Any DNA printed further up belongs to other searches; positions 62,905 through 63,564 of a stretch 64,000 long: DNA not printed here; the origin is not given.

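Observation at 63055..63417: yacL: small acidic protein of unknown function downstream of acnB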

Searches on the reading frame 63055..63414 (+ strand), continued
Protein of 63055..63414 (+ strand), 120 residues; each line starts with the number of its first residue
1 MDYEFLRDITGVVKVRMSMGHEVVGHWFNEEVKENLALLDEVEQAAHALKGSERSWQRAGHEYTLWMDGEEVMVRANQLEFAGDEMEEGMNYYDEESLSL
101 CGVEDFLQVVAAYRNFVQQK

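Call 45: find_encoding_contigs(protein=P0228, flank=6000, max_places=3)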
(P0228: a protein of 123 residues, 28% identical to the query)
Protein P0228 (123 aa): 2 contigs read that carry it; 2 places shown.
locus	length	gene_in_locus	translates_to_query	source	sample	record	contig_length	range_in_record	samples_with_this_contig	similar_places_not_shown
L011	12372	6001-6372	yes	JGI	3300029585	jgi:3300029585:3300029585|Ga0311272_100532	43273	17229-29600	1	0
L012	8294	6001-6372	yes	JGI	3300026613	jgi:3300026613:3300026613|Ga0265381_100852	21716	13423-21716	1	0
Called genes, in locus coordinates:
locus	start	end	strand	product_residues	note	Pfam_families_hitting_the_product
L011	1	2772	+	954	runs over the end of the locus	PF19077:Big_13 (faint), PF00353:HemolysinCabind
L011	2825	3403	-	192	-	PF00440:TetR_N, PF16925:TetR_C_13 (weak)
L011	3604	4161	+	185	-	PF02627:CMD (weak)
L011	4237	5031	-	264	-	PF07603:Lcl_C (weak)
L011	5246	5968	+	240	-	-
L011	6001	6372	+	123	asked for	PF06062:UPF0231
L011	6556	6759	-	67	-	PF12844:HTH_19 (weak), PF13443:HTH_26, PF01381:HTH_3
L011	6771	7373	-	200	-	PF11188:DUF2975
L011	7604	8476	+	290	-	PF00753:Lactamase_B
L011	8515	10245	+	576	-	PF00916:Sulfate_transp, PF01740:STAS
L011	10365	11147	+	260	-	-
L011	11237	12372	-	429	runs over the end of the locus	PF00909:Ammonium_transp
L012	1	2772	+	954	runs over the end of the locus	PF19077:Big_13 (faint), PF00353:HemolysinCabind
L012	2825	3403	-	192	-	PF00440:TetR_N, PF16925:TetR_C_13 (weak)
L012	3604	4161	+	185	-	PF02627:CMD (weak)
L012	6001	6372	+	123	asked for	PF06062:UPF0231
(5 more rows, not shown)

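Call 46: find_encoding_contigs(protein=P0143, flank=6000, max_places=3)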
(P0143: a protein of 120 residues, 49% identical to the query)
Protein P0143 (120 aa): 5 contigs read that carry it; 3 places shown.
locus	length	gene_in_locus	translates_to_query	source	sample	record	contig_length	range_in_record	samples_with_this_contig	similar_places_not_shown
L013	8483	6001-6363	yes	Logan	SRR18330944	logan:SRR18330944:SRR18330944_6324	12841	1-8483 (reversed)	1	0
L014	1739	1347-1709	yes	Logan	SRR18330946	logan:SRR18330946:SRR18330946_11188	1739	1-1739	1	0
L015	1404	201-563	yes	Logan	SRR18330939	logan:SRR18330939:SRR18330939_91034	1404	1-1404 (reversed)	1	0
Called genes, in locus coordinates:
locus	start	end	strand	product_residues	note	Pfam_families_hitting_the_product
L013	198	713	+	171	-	PF13238:AAA_18 (weak), PF13671:AAA_33 (weak), PF01202:SKI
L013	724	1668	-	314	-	PF04381:RdgC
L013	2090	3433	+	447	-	PF05525:Branch_AA_trans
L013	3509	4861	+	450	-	PF00324:AA_permease, PF13520:AA_permease_2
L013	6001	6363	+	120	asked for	PF06062:UPF0231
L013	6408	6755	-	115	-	PF09691:T2SS_PulS_OutS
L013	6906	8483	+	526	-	?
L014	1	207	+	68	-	?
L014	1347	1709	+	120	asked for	PF06062:UPF0231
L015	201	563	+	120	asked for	PF06062:UPF0231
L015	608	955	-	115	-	PF09691:T2SS_PulS_OutS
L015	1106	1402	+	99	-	?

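Call 50: find_related_loci(query=window:63055-63414:+, collection=genome_contigs, flank=4000)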
Query window:63055-63414:+ (120 aa) in genome_contigs; peptide patterns used: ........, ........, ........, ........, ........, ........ (x = any residue, [..] = any of these).
441 stretches matched a pattern; 263 encode a relative of the query (tblastn E <= 1e-3); the best 80 are kept; 80 distinct loci.
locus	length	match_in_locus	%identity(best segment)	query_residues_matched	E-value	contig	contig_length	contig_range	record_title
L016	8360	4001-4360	100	1-120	3e-78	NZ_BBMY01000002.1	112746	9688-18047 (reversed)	Escherichia albertii NBRC 107761 = DSM 17582 strain NBRC 107761, whole genome shotgun sequence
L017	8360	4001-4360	100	1-120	3e-78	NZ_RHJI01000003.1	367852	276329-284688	Escherichia sp. E1V33 1V33_3_consensus, whole genome shotgun sequence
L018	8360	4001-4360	98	1-120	1e-76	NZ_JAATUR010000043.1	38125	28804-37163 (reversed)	Escherichia coli strain SCPM-O-B-8794 43length=38125, whole genome shotgun sequence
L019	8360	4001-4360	96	1-120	6e-76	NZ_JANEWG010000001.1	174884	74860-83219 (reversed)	Citrobacter sp. Awk 4 510132-22-1, whole genome shotgun sequence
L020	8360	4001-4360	97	1-120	1e-75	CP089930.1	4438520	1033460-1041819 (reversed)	Escherichia coli strain E69 chromosome, complete genome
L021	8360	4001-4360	97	1-120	3e-75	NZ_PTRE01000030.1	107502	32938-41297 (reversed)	Escherichia sp. MOD1-EC7003 MOD1-EC7003_30_length_107502_cov_120, whole genome shotgun sequence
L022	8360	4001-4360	94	1-120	1e-74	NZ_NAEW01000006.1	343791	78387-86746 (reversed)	Citrobacter braakii strain ATCC 51113 CbraakiiATCC_L001_NODE_6_length_343791__28.3533, whole genome shotgun sequence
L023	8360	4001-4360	94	1-120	2e-74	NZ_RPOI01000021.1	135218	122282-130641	Citrobacter youngae strain CCUG 30791 citrobacter_youngae_CCUG30791T_0000021, whole genome shotgun sequence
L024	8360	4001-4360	94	1-120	2e-74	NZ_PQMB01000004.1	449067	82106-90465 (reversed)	Citrobacter amalonaticus strain S646 scaffold4.1, whole genome shotgun sequence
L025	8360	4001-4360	94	1-120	3e-74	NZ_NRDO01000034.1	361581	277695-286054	Citrobacter sp. NCU1 contig_34, whole genome shotgun sequence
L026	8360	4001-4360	93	1-120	5e-74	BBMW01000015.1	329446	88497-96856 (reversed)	Citrobacter werkmanii NBRC 105721 DNA, contig: CIWKM15, whole genome shotgun sequence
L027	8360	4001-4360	92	1-120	6e-74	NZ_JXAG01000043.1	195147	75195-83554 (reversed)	Enterobacter sp. Bisph1 contig043, whole genome shotgun sequence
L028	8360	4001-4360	93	1-120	8e-74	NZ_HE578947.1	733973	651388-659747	Phytobacter massiliensis JC163 strain type strain: JC163, whole genome shotgun sequence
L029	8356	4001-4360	94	1-120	4e-74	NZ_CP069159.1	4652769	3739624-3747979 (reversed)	Citrobacter sp. R56 chromosome, complete genome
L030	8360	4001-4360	92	1-120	5e-74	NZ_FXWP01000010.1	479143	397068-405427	Kosakonia pseudosacchari strain JM-387, whole genome shotgun sequence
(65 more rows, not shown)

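Call 54: fold_search(model_id=the predicted structure, library=afdb50)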
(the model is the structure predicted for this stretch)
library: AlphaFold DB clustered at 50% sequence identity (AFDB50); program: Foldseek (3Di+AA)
matches with E <= 10: 1192; with E <= 0.001: 218
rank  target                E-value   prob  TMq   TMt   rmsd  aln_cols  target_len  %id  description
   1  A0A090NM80            6.8e-22  1.00  0.94  0.84   1.4       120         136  100  UPF0231 protein YacL [Shigella dysenteriae WRSd3]
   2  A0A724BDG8            1.8e-20  1.00  0.94  0.82   1.3       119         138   86  UPF0231 protein YacL [Salmonella enterica]
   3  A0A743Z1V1            4.0e-20  1.00  0.92  0.81   1.7       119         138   86  UPF0231 protein YacL [Salmonella enterica]
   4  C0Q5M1                1.3e-19  1.00  0.94  0.75   1.3       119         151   85  UPF0231 protein YacL [Salmonella paratyphi C (strain RKS4594)]
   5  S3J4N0                4.0e-19  1.00  0.92  0.64   2.0       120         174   79  UPF0231 protein HMPREF0201_00578 [Cedecea davisae DSM 4568]
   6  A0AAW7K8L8            1.5e-17  1.00  0.90  0.90   2.4       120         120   70  UPF0231 protein ERS137967_02266 [Yersinia nurmii]
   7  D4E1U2                2.2e-17  1.00  0.88  0.74   3.0       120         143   72  UPF0231 protein HMPREF0758_2142 [Serratia odorifera DSM 4582]
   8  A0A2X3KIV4            3.8e-17  1.00  0.77  0.87   2.4       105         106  100  Uncharacterized protein [Escherichia coli]
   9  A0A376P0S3            7.7e-16  1.00  0.81  0.74   3.3       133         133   77  Uncharacterized protein [Escherichia coli]
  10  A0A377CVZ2            4.2e-14  1.00  0.65  0.76   7.8        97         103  100  Uncharacterized protein [Escherichia coli]
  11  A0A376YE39            5.4e-14  1.00  0.63  0.84   2.8        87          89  100  Uncharacterized protein [Escherichia coli]
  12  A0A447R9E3            7.5e-13  1.00  0.65  0.82   5.1        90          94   89  Protein YacL [Salmonella enterica subsp. arizonae]
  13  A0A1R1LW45            1.6e-12  1.00  0.90  0.77   2.2       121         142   32  Uncharacterized protein
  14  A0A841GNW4            3.6e-12  1.00  0.87  0.86   2.4       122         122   34  Uncharacterized protein [Tolumonas osonensis]
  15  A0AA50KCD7            4.9e-12  1.00  0.89  0.86   2.7       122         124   38  UPF0231 protein RA178_18735 [Shewanella oncorhynchi]
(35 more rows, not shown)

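Call 70: search_solved_structures(query=A1, max_evalue=10)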
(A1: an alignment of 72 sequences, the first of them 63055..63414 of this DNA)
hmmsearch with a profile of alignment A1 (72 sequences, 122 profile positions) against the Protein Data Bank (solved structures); distinct sequences matched with E-value up to 10: 9.
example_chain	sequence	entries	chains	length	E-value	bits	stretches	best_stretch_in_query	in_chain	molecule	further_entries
5z1q_A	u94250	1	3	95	0.013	18.9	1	44-113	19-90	Centrin protein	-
2joj_A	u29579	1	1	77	0.025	17.9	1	59-113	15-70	Centrin protein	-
9t0z_P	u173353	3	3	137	0.026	17.9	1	13-104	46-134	Small ribosomal subunit protein bS16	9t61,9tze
5jsb_B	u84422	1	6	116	0.69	13.3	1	35-69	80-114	Mcl-1 inhibitor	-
4oyd_B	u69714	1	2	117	1.6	12.1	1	35-69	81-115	Computationally designed Inhibitor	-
9q8b_A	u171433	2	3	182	5.5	10.4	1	6-52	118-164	Methyl-accepting chemotaxis protein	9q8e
7ank_B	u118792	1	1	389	6.8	10.1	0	8-66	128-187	Alpha-actinin-2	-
5gox_A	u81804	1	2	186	8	9.9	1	77-114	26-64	DNA repair protein RAD50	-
5wkq_A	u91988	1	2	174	9.2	9.7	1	31-85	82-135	Invasin IpaB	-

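Call 71: search_protein_families(proteins=[window:63055-63414:+, P0154, P0209, P0228], library=padloc, max_evalue=1)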
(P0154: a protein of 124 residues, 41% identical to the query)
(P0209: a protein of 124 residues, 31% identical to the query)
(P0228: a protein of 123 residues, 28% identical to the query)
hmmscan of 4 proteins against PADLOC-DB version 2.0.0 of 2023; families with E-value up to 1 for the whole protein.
window:63055-63414:+ (120 aa): 0 families

P0154 (124 aa): 0 families

P0209 (124 aa): 0 families

P0228 (123 aa): 0 families

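Call 72: search_protein_families(proteins=[window:63055-63414:+, P0154, P0209, P0228], library=phrogs, max_evalue=1)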
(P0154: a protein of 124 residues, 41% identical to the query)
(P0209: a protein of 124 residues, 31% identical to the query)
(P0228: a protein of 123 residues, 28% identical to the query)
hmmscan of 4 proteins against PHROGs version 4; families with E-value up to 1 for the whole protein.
window:63055-63414:+ (120 aa): 1 family
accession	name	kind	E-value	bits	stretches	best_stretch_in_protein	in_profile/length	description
phrog_18684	-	unknown function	0.14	13.3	1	12-43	19-50/56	-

P0154 (124 aa): 3 families
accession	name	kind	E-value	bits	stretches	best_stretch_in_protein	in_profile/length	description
phrog_31171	-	unknown function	0.053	14.6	1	20-60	83-122/128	-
phrog_25136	-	unknown function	0.089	13.9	1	32-49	36-53/81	-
phrog_809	-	transcription regulation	0.095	13.7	1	26-53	20-45/54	transcriptional regulator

P0209 (124 aa): 4 families
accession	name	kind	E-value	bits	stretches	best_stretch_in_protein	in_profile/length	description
phrog_7312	-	unknown function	0.0055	17.3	1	24-68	143-186/189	-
phrog_7815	-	unknown function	0.061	14.9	1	53-104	65-115/123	-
phrog_31753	-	unknown function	0.082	13.7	1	28-87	56-112/161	-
phrog_19040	-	unknown function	0.18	13.4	1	11-60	8-54/94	-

P0228 (123 aa): 1 family
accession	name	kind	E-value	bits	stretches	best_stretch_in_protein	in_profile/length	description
phrog_33532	-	unknown function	0.37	11.8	1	9-85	21-87/167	-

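Call 74: fold_search(model_id=the predicted structure, library=pdb)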
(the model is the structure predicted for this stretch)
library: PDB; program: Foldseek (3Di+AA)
matches with E <= 10: 371; with E <= 0.001: 0
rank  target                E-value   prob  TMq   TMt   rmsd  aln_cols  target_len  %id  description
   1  9ip4_A                3.2e-02  0.99  0.41  0.04   7.7        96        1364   14  Cryo-EM structure of the RNA-dependent RNA polymerase complex from Marburg virus (released 2025-04-09)
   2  9ip2_A                1.1e-01  0.95  0.41  0.04   8.4        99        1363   14  Cryo-EM structure of the RNA-dependent RNA polymerase complex from Marburg virus (released 2025-04-09)
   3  6n45_A                1.1e-01  0.14  0.18  0.12   9.0       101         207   11  Crystal structure of the cryptic polo box domain of human activated Plk4 variant 1 (released 2019-09-04)
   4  8cht_A                2.0e-01  0.35  0.38  0.34   7.5       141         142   12  Crystal structure of human PURA (fragment Glu57-Glu212, PUR repeat I and II) (released 2024-02-21)
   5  7yot_A                2.2e-01  0.63  0.38  0.04  12.5       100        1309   13  Cryo-EM structure of RNA polymerase in complex with P protein tetramer of Newcastle disease virus (released 2023-02-15)
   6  8kev_F                3.1e-01  0.12  0.22  0.13  19.0       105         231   11  Cryo-EM structure of HRD1-SEL1L-XTP3B (state D1) complex (released 2025-02-19)
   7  8izm_A                3.3e-01  0.66  0.42  0.05  10.6       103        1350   13  Structure of the Mumps Virus L Protein (state2) Bound by Phosphoprotein Tetramer (released 2024-04-17)
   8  7you_A                3.7e-01  0.51  0.39  0.03  12.5       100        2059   13  Cryo-EM structure of RNA polymerase in complex with P protein tetramer of Newcastle disease virus (released 2023-02-15)
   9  7yov_A                3.9e-01  0.60  0.43  0.05  12.2       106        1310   13  Cryo-EM structure of RNA polymerase in complex with P protein tetramer of Newcastle disease virus (released 2023-02-15)
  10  8kev_E                3.9e-01  0.08  0.20  0.11  19.4       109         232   13  Cryo-EM structure of HRD1-SEL1L-XTP3B (state D1) complex (released 2025-02-19)
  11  8yxm_A                6.5e-01  0.54  0.42  0.04  10.6       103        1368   13  Structure of N-terminal domain of L protein bound with Phosphoprotein from Mumps Virus (released 2024-06-05)
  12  8izl_A                6.5e-01  0.54  0.42  0.03  10.6       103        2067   13  Structure of the Mumps Virus L Protein Bound by Phosphoprotein Tetramer (released 2024-04-17)
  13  7lc1_B                7.4e-01  0.08  0.16  0.10  12.8        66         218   15  Crystal Structure of KRAS4b (GMPPNP-bound) in complex with the RBD-PH domains of SIN1 (released 2021-08-04)
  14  9oce_A                7.8e-01  0.28  0.36  0.03   6.6       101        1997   11  2.48A cryo-EM structure of the Measles Virus L-P-C in complex with ERdRp-0519 (released 2025-09-03)
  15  4s37_P                7.8e-01  0.14  0.19  0.14  11.1        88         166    9  Crystal structure of R2 pyocin membrane-piercing spike (released 2016-01-27)
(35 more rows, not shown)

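Call 79: search_dna_similar(query=window:63055-63414:+, collection=phages, mode=protein, max_evalue=0.001, max_rows=10)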
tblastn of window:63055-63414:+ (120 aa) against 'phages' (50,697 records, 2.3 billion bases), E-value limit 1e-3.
Records with a match: 2; places in all: 2; records where one place covers at least 80% of the query: 1.
Best place of each record, by identity: 90-95% 1; 80-90% 1.
By first word of the organism name: Salmonella 1; Escherichia 1.
By host as written in the record: Homo sapiens 1; Escherichia coli O157:H7 ATCC 43895 1.
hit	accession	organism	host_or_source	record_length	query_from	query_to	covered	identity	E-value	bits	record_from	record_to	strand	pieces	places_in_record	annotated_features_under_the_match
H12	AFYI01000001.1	Salmonella enterica subsp. enterica serovar Infantis str. ...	Homo sapiens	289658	1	119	99%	85.7%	1e-65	219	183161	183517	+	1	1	hypothetical protein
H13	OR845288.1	Escherichia phage ECO95 1-6-1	Escherichia coli O157:H7 ATCC 43895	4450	1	44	37%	90.9%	2e-19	87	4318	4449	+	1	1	record has no annotation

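Call 80: search_dna_similar(query=window:63055-63414:+, collection=plasmids, mode=protein, max_evalue=0.001, max_rows=10)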
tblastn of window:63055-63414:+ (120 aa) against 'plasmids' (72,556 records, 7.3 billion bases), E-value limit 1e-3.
Records with a match: 15; places in all: 15; records where one place covers at least 80% of the query: 15.
Best place of each record, by identity: >=99% 8; 95-99% 1; 80-90% 2; <60% 4.
By first word of the organism name: Escherichia 9; Klebsiella 2; Proteus 2; Aeromonas 1; Pasteurella 1.
By predicted mobility (MOB-suite, as given by PLSDB): non-mobilizable 13; mobilizable 2.
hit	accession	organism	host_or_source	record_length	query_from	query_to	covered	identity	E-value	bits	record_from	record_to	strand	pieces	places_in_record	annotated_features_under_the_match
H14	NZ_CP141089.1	Escherichia coli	Homo sapiens,Infected Human Urine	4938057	1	120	100%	100.0%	7e-75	247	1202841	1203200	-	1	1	none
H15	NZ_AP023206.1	Escherichia coli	Homo sapiens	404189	1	120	100%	100.0%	3e-74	245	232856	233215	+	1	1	yacL: protein YacL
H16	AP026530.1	Escherichia coli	whole organism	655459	1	120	100%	100.0%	3e-74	245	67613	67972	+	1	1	yacL: UPF0231 protein YacL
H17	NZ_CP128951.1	Escherichia coli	-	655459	1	120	100%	100.0%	3e-74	245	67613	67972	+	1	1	yacL: protein YacL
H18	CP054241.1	Escherichia coli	Homo sapiens,bone infection of foot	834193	1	120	100%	100.0%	3e-74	245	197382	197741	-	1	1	YacL family protein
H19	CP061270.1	Escherichia coli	Sheep,cell culture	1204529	1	120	100%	100.0%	3e-74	245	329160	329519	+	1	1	YacL family protein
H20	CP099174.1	Escherichia coli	culture,Pooled soil sample collected ...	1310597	1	120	100%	100.0%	3e-74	245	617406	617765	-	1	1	yacL: protein YacL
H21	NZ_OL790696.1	Escherichia coli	-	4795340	1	120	100%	99.2%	1e-73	244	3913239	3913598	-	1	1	none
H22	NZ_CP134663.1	Escherichia coli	Larus michahellis,bacteria,cloaca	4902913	1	120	100%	97.5%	7e-72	238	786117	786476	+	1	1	none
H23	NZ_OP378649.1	Klebsiella pneumoniae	-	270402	1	120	100%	87.5%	5e-66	222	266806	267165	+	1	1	yacL: protein YacL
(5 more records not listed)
